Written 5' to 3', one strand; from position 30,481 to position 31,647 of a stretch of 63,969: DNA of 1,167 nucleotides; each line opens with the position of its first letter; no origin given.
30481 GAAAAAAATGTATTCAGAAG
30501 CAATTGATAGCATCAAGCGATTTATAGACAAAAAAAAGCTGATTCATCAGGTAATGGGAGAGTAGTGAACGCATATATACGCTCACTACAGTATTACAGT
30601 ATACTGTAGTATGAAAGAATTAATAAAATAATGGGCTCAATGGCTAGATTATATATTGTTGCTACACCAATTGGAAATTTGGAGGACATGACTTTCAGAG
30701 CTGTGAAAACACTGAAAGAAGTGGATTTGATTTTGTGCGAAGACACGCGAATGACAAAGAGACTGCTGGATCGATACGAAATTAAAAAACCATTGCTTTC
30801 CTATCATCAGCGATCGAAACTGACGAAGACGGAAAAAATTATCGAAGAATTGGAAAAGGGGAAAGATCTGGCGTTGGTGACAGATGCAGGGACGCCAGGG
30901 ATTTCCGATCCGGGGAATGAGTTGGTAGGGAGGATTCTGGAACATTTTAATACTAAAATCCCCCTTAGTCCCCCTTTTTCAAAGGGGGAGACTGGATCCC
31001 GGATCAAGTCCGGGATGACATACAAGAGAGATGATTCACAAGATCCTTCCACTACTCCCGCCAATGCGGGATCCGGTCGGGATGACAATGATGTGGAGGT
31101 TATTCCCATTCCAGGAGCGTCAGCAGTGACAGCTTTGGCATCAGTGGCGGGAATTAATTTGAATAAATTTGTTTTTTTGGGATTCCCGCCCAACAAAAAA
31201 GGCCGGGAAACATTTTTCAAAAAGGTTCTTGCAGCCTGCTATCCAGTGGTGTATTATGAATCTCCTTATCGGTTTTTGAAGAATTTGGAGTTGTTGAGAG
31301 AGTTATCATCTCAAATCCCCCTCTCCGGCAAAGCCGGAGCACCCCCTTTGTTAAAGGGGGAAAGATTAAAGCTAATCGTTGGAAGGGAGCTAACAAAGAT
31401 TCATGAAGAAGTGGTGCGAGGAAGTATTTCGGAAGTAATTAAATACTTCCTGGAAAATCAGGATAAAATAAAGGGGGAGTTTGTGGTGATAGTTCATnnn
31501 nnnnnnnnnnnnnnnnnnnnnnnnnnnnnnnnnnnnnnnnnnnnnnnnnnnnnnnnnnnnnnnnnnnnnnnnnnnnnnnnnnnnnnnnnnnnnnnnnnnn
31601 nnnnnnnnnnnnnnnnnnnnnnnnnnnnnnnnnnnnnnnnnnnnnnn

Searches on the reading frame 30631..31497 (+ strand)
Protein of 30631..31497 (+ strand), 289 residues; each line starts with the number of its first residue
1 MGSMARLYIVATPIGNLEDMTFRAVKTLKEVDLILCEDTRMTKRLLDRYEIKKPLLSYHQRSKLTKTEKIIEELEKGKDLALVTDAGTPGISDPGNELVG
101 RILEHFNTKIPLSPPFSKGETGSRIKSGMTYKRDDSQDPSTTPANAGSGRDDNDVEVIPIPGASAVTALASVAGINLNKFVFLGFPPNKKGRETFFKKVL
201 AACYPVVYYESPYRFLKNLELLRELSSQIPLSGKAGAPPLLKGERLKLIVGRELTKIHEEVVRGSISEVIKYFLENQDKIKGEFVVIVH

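Call 92: search_protein_families(library=pfam, proteins=[window:30631-31497:+], max_evalue=0.001)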
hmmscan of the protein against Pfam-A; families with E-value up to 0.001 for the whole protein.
window:30631-31497:+ (289 aa): 1 family
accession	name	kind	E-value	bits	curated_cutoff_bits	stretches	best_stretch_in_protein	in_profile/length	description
PF00590.25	TP_methylase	-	1.3e-26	94.4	27.8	2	6-104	1-104/212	Tetrapyrrole (Corrin/Porphyrin) Methylases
